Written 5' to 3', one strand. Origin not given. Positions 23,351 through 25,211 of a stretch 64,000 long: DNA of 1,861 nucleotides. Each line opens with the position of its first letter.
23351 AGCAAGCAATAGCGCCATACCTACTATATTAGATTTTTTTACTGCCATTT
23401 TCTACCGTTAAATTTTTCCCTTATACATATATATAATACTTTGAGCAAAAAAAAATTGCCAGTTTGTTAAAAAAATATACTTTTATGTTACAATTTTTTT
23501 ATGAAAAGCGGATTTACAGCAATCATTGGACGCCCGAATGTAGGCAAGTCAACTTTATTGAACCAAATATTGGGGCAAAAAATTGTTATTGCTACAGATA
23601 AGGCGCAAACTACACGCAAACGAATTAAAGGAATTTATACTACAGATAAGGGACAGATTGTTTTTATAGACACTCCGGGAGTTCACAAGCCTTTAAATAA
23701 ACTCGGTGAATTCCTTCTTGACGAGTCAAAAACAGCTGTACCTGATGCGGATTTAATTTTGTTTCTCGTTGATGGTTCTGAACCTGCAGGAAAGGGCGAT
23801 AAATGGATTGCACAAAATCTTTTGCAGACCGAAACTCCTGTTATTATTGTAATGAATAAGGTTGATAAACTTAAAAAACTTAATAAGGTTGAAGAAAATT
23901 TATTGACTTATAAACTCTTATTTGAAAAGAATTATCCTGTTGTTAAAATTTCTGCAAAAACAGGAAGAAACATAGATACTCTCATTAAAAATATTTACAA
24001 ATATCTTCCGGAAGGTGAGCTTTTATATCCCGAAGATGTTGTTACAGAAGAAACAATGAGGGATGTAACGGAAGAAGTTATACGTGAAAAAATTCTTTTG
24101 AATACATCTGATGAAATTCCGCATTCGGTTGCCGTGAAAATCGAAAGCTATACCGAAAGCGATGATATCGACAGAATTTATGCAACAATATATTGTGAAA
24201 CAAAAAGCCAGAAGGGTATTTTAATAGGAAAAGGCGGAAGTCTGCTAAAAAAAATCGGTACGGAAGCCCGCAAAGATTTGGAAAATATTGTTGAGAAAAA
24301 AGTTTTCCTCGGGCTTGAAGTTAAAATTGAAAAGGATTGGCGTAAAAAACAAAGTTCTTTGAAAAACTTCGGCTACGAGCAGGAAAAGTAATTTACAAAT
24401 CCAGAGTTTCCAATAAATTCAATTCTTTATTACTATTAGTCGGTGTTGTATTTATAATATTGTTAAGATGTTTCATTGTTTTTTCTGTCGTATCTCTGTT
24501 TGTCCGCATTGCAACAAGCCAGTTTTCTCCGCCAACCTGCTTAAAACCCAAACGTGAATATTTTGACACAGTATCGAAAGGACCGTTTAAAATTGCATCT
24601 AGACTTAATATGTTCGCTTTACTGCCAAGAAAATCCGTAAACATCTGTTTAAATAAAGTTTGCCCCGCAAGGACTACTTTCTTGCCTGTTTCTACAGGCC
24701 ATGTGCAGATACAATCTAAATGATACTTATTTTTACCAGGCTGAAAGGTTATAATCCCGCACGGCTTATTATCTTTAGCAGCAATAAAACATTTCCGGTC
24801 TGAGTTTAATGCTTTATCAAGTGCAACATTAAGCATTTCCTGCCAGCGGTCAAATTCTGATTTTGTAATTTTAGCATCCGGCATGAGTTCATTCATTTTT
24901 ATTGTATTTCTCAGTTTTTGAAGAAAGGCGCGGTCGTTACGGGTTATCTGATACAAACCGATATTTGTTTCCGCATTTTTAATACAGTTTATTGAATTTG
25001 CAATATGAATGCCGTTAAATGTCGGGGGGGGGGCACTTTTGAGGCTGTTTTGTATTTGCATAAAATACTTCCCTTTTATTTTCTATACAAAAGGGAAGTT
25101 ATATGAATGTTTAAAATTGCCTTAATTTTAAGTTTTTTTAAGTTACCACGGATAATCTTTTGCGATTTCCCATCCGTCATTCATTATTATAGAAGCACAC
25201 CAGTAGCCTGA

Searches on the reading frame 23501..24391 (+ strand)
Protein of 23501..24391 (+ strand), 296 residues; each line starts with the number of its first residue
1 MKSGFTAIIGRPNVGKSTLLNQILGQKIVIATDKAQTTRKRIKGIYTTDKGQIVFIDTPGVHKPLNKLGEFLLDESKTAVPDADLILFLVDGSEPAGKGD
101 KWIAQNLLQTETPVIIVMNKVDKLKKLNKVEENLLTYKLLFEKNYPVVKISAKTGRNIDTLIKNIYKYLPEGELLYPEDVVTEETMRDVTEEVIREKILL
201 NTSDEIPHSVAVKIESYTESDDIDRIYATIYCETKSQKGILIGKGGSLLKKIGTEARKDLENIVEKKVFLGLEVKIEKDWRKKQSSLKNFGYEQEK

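Call 15: search_protein_families(library=pfam, max_evalue=0.00001, proteins=[window:23501-24391:+])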
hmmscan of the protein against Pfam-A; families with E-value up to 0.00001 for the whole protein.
window:23501-24391:+ (296 aa): 6 families
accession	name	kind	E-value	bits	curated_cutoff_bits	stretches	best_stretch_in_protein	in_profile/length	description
PF01926.29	MMR_HSR1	-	9.6e-27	93.8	21.9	1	7-120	3-113/113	50S ribosome-binding GTPase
PF07650.23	KH_2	-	7e-20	71.1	22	1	205-281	1-78/78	KH domain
PF02421.24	FeoB_N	-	1.2e-15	57.9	27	1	7-165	4-156/156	Ferrous iron transport protein B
PF00009.33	GTP_EFTU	-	1.1e-14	54.9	26.5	1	7-170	7-187/188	Elongation factor Tu GTP binding domain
PF00350.29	Dynamin_N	-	6.3e-11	43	27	0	43-120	93-167/168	Dynamin family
PF03193.22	RsgA_GTPase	-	9.9e-10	38.9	30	0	3-63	106-170/174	RsgA GTPase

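Call 27: find_encoding_contigs(protein=window:23501-24391:+, flank=4000, max_places=10)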
Protein window:23501-24391:+ (296 aa): 24 contigs read that carry it; 8 places shown.
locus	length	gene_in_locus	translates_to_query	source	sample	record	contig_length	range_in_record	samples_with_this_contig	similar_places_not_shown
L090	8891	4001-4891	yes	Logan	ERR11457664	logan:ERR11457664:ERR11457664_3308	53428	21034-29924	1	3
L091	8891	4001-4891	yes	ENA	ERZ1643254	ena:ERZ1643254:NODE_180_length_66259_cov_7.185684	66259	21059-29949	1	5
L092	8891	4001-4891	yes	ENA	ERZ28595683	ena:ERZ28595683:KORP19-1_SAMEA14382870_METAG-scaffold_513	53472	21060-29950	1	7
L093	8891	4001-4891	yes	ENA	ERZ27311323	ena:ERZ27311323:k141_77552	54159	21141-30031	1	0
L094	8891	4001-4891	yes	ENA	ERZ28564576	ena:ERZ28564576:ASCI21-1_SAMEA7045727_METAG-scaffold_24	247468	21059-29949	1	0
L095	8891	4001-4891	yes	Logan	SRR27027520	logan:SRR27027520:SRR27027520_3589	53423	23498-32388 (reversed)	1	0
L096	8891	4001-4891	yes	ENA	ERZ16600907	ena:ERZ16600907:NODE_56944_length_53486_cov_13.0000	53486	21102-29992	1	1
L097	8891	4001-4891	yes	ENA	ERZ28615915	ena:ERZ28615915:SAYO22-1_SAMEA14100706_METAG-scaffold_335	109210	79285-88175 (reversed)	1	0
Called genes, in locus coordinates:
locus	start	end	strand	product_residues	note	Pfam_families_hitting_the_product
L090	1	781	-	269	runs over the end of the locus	PF00590:TP_methylase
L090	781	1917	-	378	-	PF01547:SBP_bac_1, PF13416:SBP_bac_8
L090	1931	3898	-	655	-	-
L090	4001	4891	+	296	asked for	PF00009:GTP_EFTU, PF00071:Ras (faint), PF00350:Dynamin_N (faint), PF01926:MMR_HSR1, PF02421:FeoB_N, PF03193:RsgA_GTPase (faint), PF07650:KH_2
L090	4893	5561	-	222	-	-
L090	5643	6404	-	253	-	PF20318:DUF6613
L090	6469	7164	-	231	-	PF00072:Response_reg, PF00486:Trans_reg_C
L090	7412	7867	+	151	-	PF02675:AdoMet_dc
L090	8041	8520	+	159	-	-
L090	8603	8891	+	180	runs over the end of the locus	-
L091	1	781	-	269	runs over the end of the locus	PF00590:TP_methylase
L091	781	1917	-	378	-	PF01547:SBP_bac_1, PF13416:SBP_bac_8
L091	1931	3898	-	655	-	-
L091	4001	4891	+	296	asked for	PF00009:GTP_EFTU, PF00071:Ras (faint), PF00350:Dynamin_N (faint), PF01926:MMR_HSR1, PF02421:FeoB_N, PF03193:RsgA_GTPase (faint), PF07650:KH_2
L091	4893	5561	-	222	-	-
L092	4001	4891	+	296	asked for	PF00009:GTP_EFTU, PF00071:Ras (faint), PF00350:Dynamin_N (faint), PF01926:MMR_HSR1, PF02421:FeoB_N, PF03193:RsgA_GTPase (faint), PF07650:KH_2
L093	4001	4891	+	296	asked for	PF00009:GTP_EFTU, PF00071:Ras (faint), PF00350:Dynamin_N (faint), PF01926:MMR_HSR1, PF02421:FeoB_N, PF03193:RsgA_GTPase (faint), PF07650:KH_2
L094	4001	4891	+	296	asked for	PF00009:GTP_EFTU, PF00071:Ras (faint), PF00350:Dynamin_N (faint), PF01926:MMR_HSR1, PF02421:FeoB_N, PF03193:RsgA_GTPase (faint), PF07650:KH_2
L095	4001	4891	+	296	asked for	PF00009:GTP_EFTU, PF00071:Ras (faint), PF00350:Dynamin_N (faint), PF01926:MMR_HSR1, PF02421:FeoB_N, PF03193:RsgA_GTPase (faint), PF07650:KH_2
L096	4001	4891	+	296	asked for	PF00009:GTP_EFTU, PF00071:Ras (faint), PF00350:Dynamin_N (faint), PF01926:MMR_HSR1, PF02421:FeoB_N, PF03193:RsgA_GTPase (faint), PF07650:KH_2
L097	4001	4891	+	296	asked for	PF00009:GTP_EFTU, PF00071:Ras (faint), PF00350:Dynamin_N (faint), PF01926:MMR_HSR1, PF02421:FeoB_N, PF03193:RsgA_GTPase (faint), PF07650:KH_2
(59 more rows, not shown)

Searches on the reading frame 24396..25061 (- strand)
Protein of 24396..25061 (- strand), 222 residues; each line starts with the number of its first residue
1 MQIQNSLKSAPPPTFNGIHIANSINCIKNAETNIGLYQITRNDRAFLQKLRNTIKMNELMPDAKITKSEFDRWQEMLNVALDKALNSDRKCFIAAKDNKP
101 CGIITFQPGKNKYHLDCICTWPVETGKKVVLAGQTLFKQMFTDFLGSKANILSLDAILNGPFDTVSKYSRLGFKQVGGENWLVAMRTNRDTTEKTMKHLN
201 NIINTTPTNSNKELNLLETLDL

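Call 11: search_protein_families(library=pfam, max_evalue=0.01, proteins=[window:24396-25061:-])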
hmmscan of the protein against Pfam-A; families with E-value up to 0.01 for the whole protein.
seq(222 aa): 0 families

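Call 12: search_protein_families(library=ncbifam, max_evalue=0.01, proteins=[window:24396-25061:-])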
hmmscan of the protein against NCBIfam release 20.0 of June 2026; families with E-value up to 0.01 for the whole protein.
seq(222 aa): 1 family
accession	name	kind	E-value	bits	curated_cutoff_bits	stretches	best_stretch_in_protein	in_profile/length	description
TIGR03585.1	PseH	equivalog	3e-05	24.1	93.1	1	36-142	3-102/156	UDP-4-amino-4,6-dideoxy-N-acetyl-beta-L-altrosamine N-acetyltransferase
